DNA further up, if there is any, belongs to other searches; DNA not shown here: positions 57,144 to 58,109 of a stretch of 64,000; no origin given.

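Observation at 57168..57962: LuxI-type acyl synthase homologue behind a perfect sigma70 promoter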

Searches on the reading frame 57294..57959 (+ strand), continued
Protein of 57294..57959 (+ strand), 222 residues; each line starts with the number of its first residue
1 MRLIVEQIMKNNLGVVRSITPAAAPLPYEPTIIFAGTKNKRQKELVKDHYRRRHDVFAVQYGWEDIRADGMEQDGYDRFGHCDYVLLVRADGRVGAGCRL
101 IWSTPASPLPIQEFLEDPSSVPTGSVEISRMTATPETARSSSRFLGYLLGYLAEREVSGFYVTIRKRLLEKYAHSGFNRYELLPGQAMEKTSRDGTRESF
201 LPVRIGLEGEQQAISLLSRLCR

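Call 27: find_related_loci(query=A1, collection=genome_contigs, flank=8000)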
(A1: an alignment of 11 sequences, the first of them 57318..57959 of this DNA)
Query A1 (214 aa) in genome_contigs; peptide patterns used: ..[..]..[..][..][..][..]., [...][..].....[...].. (x = any residue, [..] = any of these).
36 stretches matched a pattern; 3 encode a relative of the query (tblastn E <= 1e-3); 3 distinct loci.
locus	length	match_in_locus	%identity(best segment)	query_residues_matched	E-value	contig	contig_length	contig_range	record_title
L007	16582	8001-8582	68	20-213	1e-88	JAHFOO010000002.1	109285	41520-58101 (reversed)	MAG: Candidatus Moraniibacteriota bacterium isolate nzgw505 NODE_146_length_109286_cov_5.017377, whole genome shotgun se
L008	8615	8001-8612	56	1-201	1e-74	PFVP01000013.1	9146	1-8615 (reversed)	MAG: Candidatus Moranbacteria bacterium CG_4_9_14_3_um_filter_45_14 CG_4_9_14_3_um_filter_150_scaffold_10149_c, whole ge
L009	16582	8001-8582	54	20-213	5e-57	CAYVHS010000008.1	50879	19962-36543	MAG TPA_asm: uncultured Bdellovibrionales bacterium isolate SRP278252_co2_49 genome assembly, contig: NODE_1116_length_5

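Call 28: find_related_loci(query=A1, collection=metagenome_contigs, flank=8000)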
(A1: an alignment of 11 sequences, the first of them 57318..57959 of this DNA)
Query A1 (214 aa) in metagenome_contigs; peptide patterns used: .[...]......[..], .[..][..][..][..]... (x = any residue, [..] = any of these).
174 stretches matched a pattern; 5 encode a relative of the query (tblastn E <= 1e-3); 5 distinct loci.
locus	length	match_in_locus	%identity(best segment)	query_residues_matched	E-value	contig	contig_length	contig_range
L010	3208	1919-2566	66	3-214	3e-87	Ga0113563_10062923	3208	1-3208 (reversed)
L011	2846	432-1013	60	20-213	7e-83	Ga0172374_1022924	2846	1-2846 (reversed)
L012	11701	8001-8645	56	1-212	8e-79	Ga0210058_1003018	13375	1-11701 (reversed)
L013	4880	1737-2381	55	1-212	4e-77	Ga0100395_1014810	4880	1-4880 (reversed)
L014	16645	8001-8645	56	1-212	1e-78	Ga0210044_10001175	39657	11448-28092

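Call 30: search_protein_representatives(alignment_id=A1)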
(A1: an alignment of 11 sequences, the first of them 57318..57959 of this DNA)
Query: 11 sequences, 216 profile positions. Proteins with E-value up to 0.001 (for the whole library): 198; up to 1e-10: 24; up to 1e-30: 4. The best 150 are listed.
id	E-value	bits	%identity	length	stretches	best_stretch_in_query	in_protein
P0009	1.5e-101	354.8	-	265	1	1-215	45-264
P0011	2.2e-98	344.4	-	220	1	1-216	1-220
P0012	2.0e-44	168.0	-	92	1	125-216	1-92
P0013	2.6e-32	128.4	-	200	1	35-211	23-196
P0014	1.4e-28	116.2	-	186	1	28-211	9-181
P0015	7.5e-28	113.8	-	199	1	51-211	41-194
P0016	7.0e-24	100.8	-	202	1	32-212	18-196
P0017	6.2e-22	94.5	-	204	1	32-210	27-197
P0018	9.8e-17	77.5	-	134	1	81-211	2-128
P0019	3.0e-16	75.9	-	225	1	36-197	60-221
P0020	4.7e-15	72.0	-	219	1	26-209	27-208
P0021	8.7e-15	71.1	-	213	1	42-200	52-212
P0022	1.3e-14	70.5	-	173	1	38-202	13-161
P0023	2.2e-13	66.6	-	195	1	34-199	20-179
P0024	3.5e-13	65.9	-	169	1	32-198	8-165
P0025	7.9e-13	64.7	-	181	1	27-182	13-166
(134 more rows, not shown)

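Call 33: find_encoding_contigs(protein=P0002, flank=3000, max_places=2)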
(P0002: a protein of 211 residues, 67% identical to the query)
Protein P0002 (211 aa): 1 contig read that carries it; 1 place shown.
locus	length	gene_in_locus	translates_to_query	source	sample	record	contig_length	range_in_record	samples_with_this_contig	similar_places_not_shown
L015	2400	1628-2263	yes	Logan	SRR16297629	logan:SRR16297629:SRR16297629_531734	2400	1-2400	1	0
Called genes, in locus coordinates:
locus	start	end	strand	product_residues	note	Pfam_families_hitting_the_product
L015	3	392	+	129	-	?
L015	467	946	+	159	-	-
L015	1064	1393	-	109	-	PF00829:Ribosomal_L21p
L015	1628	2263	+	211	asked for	-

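Call 34: find_encoding_contigs(protein=P0007, flank=3000, max_places=2)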
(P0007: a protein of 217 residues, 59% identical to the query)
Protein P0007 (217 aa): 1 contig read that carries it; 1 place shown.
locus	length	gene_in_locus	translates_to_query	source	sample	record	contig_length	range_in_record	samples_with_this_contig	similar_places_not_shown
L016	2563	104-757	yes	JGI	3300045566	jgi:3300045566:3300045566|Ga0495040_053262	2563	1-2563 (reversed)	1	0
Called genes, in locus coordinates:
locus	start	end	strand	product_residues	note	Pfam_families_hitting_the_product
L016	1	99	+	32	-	?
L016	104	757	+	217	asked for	-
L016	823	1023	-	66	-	-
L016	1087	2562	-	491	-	?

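Call 35: find_encoding_contigs(protein=P0010, flank=8000, max_places=2)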
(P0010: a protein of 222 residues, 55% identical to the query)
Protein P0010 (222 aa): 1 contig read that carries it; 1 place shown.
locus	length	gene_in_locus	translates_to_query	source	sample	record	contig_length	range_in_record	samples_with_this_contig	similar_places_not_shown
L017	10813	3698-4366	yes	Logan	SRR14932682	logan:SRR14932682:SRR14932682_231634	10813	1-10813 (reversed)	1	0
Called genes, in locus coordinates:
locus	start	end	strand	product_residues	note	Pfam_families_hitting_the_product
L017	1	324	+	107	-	?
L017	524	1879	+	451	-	PF00772:DnaB, PF13481:AAA_25, PF03796:DnaB_C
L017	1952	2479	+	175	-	PF02132:RecR_ZnF (weak), PF01751:Toprim, PF13662:Toprim_4, PF21175:RecR_C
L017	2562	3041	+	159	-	-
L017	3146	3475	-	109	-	PF00829:Ribosomal_L21p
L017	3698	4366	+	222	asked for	-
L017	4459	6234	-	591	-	PF01411:tRNA-synt_2c, PF07973:tRNA_SAD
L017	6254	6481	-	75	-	-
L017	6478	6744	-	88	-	-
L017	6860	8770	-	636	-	-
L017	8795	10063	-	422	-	PF06723:MreB_Mbl (faint), PF11104:PilM_2 (weak), PF14450:FtsA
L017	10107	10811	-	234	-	?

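Call 36: find_encoding_contigs(protein=P0004, flank=3000, max_places=2)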
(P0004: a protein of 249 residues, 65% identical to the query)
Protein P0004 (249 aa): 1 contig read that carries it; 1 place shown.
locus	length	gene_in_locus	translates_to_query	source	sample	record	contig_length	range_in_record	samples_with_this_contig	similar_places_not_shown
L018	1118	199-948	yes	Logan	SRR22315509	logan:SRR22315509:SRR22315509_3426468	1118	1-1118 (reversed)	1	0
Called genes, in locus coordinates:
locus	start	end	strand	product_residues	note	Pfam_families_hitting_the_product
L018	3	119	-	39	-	?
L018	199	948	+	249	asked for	-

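Call 37: find_encoding_contigs(protein=P0009, flank=3000, max_places=2)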
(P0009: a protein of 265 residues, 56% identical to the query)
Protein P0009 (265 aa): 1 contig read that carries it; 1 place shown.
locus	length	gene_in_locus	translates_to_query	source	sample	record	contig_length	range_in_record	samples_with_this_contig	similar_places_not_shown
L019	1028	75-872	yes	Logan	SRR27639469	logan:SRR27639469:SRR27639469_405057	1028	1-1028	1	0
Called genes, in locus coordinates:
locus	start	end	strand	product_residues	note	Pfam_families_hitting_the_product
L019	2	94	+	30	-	?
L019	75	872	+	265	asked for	-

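Call 38: find_encoding_contigs(protein=P0013, flank=8000, max_places=3)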
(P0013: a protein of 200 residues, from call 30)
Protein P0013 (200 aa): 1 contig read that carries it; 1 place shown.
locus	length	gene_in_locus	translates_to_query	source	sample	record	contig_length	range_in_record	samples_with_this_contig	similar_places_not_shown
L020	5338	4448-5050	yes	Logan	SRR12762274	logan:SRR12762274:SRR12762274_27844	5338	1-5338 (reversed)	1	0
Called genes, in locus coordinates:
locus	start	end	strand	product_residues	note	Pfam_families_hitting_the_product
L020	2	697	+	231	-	?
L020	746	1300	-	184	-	-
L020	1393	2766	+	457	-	PF00772:DnaB, PF13481:AAA_25, PF03796:DnaB_C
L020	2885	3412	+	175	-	PF02132:RecR_ZnF (weak), PF01751:Toprim, PF13662:Toprim_4, PF21175:RecR_C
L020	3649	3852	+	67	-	-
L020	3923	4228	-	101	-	PF00829:Ribosomal_L21p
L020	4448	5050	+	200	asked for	-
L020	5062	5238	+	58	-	-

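Call 50: search_protein_families(library=pfam, alignment_id=A4, max_evalue=0.001)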
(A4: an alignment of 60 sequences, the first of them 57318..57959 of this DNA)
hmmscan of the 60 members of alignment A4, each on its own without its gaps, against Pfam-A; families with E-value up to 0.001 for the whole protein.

A. member 1, window:57318-57959:+ (214 aa): 1 family
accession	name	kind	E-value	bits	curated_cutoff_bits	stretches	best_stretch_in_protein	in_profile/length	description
PF00765.23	Autoind_synth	-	1.1e-06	28.8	24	1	31-95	3-66/183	Autoinducer synthase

B. families by the number of members that match (of 60 scanned): 4 families
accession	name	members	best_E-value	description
PF00765.23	Autoind_synth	40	6.6e-54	Autoinducer synthase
PF13444.12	Acetyltransf_5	37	2.4e-13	Acetyltransferase (GNAT) domain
PF21926.2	FeeM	16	8.2e-09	N-acyl amino acid synthase FeeM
PF00583.31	Acetyltransf_1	1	6.3e-05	Acetyltransferase (GNAT) family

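Call 51: search_protein_families(library=ncbifam, alignment_id=A4, max_evalue=0.001)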
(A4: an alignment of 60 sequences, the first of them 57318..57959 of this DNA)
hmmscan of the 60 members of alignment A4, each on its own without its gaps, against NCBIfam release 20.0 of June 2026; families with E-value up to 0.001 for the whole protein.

A. member 1, window:57318-57959:+ (214 aa): 3 families
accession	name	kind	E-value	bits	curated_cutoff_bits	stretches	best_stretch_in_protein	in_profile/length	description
TIGR03694.1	exosort_acyl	subfamily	3.7e-09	36.4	111.95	1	31-109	12-94/241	PEP-CTERM/exosortase system-associated acyltransferase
NF010408.0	PRK13834.1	subfamily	6.2e-09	35.7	292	1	27-94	7-73/207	acyl-homoserine-lactone synthase TraI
NF052393.1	AHserLSynTraI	equivalog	2.6e-07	30.1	250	1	29-95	9-74/212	acyl-homoserine-lactone synthase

B. families by the number of members that match (of 60 scanned): 6 families
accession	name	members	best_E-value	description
TIGR03694.1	exosort_acyl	56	1.1e-27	PEP-CTERM/exosortase system-associated acyltransferase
NF010408.0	PRK13834.1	33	2.3e-41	acyl-homoserine-lactone synthase TraI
NF052393.1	AHserLSynTraI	27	1.8e-40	acyl-homoserine-lactone synthase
NF052554.1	OrAlActfOlsBRHOCB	5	4.4e-05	L-ornithine N(alpha)-acyltransferase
NF047533.1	LBL_2463_fam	2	2.8e-05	LBL_2463 family protein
TIGR04045.1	MSMEG_0567_GNAT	1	0.00018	MSMEG_0567/Sll0786 family nitrogen starvation N-acetyltransferase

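Call 52: search_protein_families(library=pfam, proteins=[P0013, P0014, P0015, P0016, P0017, P0019, P0020, P0021, P0022, P0023], max_evalue=0.01)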
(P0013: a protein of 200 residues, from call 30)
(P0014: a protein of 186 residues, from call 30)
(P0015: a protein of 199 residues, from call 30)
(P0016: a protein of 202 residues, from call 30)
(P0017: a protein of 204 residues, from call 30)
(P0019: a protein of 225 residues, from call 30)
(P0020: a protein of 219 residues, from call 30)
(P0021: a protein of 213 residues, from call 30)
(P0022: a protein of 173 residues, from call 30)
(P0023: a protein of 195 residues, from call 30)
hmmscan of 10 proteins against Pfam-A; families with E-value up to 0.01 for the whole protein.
P0013 (200 aa): 2 families
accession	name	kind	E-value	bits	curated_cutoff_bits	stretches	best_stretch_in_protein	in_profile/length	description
PF13444.12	Acetyltransf_5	-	0.00051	21.1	22.4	1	35-116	2-92/102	Acetyltransferase (GNAT) domain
PF21926.2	FeeM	-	0.00079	19.7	27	1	45-158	15-139/158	N-acyl amino acid synthase FeeM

P0014 (186 aa): 2 families
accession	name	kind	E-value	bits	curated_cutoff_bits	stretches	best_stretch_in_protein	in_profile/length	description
PF13444.12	Acetyltransf_5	-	0.00054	21.1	22.4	1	27-99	1-85/102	Acetyltransferase (GNAT) domain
PF00765.23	Autoind_synth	-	0.0018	18.3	24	0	22-70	11-65/183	Autoinducer synthase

P0015 (199 aa): 1 family
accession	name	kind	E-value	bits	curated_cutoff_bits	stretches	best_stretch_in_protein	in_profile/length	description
PF13444.12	Acetyltransf_5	-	0.0019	19.3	22.4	1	36-84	1-56/102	Acetyltransferase (GNAT) domain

P0016 (202 aa): 1 family
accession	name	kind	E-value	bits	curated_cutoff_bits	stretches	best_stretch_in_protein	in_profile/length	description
PF13444.12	Acetyltransf_5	-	0.0048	18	22.4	1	33-92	2-63/102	Acetyltransferase (GNAT) domain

P0017 (204 aa): 1 family
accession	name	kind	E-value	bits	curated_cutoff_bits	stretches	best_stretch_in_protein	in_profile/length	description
PF00765.23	Autoind_synth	-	3.4e-06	27.2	24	1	33-85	8-66/183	Autoinducer synthase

P0019 (225 aa): 2 families
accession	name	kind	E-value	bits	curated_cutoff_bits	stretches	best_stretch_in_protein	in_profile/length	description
PF13444.12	Acetyltransf_5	-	8e-06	26.9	22.4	1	70-148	1-85/102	Acetyltransferase (GNAT) domain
PF00765.23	Autoind_synth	-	1.2e-05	25.3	24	1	65-116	11-66/183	Autoinducer synthase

P0020 (219 aa): 1 family
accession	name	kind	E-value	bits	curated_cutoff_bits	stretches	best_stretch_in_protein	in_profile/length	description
PF13444.12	Acetyltransf_5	-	0.0086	17.2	22.4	0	47-120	1-84/102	Acetyltransferase (GNAT) domain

P0021 (213 aa): 2 families
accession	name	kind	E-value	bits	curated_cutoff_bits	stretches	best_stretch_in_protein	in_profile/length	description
PF13444.12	Acetyltransf_5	-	5.4e-05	24.3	22.4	1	56-134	1-85/102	Acetyltransferase (GNAT) domain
PF00765.23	Autoind_synth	-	0.00025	21.1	24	1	53-179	13-148/183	Autoinducer synthase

P0022 (173 aa): 0 families

P0023 (195 aa): 2 families
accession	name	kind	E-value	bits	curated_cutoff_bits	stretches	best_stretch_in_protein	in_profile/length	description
PF00765.23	Autoind_synth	-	2.2e-07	31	24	1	24-76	9-64/183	Autoinducer synthase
PF13444.12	Acetyltransf_5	-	5.5e-05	24.2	22.4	1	32-109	1-85/102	Acetyltransferase (GNAT) domain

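Call 58: find_encoding_contigs(protein=P0014, flank=6000, max_places=3)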
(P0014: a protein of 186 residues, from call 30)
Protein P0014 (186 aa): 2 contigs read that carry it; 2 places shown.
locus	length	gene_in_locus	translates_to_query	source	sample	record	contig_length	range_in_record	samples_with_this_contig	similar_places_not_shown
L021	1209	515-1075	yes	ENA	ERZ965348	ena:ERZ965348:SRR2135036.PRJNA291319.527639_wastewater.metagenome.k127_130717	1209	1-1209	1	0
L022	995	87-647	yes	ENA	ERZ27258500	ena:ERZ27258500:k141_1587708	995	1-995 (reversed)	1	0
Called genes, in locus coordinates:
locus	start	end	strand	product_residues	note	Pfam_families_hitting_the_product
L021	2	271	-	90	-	?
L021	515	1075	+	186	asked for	-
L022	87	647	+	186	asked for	-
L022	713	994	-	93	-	?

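Call 59: find_encoding_contigs(protein=P0016, flank=6000, max_places=3)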
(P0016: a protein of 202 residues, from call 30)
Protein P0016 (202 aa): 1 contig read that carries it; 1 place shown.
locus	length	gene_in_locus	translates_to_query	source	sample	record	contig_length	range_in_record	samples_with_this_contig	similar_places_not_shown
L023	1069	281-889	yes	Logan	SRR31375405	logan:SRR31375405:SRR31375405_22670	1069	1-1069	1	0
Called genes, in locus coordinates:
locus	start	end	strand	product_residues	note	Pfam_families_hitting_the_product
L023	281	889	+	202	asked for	-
